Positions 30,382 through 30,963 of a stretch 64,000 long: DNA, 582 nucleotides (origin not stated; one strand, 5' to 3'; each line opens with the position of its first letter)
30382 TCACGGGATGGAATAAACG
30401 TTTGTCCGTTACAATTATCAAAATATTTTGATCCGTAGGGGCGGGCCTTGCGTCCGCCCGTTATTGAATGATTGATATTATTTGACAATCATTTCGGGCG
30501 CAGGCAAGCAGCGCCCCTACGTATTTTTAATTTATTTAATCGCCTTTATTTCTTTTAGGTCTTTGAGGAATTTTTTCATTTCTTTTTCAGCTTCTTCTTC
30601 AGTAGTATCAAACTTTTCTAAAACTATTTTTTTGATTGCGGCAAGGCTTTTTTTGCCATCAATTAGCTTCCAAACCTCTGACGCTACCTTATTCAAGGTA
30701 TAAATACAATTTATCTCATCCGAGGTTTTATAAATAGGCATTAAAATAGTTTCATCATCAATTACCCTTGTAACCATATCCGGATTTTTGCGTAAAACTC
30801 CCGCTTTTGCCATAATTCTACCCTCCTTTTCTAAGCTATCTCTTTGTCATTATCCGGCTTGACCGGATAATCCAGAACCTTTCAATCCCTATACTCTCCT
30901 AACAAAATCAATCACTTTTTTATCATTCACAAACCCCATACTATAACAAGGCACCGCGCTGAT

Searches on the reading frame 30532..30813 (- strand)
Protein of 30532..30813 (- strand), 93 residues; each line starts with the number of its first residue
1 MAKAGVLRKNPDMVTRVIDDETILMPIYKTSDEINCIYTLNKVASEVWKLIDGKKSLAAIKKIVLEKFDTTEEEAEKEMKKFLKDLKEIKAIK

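Call 20: search_protein_families(library=ncbifam, proteins=[window:30532-30813:-], max_evalue=0.01)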
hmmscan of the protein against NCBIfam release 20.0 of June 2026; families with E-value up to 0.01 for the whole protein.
window:30532-30813:- (93 aa): 8 families
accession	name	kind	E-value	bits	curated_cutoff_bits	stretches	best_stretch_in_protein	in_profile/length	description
TIGR03859.1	PQQ_PqqD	equivalog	2e-08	34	46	1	37-92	26-80/81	pyrroloquinoline quinone biosynthesis peptide chaperone PqqD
TIGR04248.1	SCM_PqqD_rel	equivalog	6.6e-08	32.7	100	1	36-87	25-76/84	SynChlorMet cassette protein ScmD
NF033536.1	lasso_PqqD_Bac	exception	1.5e-07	31.5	80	1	8-91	7-85/88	lasso peptide biosynthesis PqqD family chaperone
TIGR04302.1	geo_PqqD_fam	equivalog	1e-05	25.9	100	1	37-88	46-96/102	GeoRSP system PqqD family peptide chaperone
NF002535.0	PRK02079.1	equivalog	5.7e-05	22.8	101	1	38-87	36-84/92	pyrroloquinoline quinone biosynthesis peptide chaperone PqqD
NF050069.2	PqqD_rel_WgkC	exception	7.5e-05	22.6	110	1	32-87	25-81/103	PqqD family peptide maturation chaperone WgkC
NF008356.0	PRK11145.1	equivalog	0.0033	16.7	375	1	4-92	107-197/246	pyruvate formate lyase 1-activating protein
NF005269.0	PRK06771.1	equivalog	0.0075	16.9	90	0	69-93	49-73/97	hypothetical protein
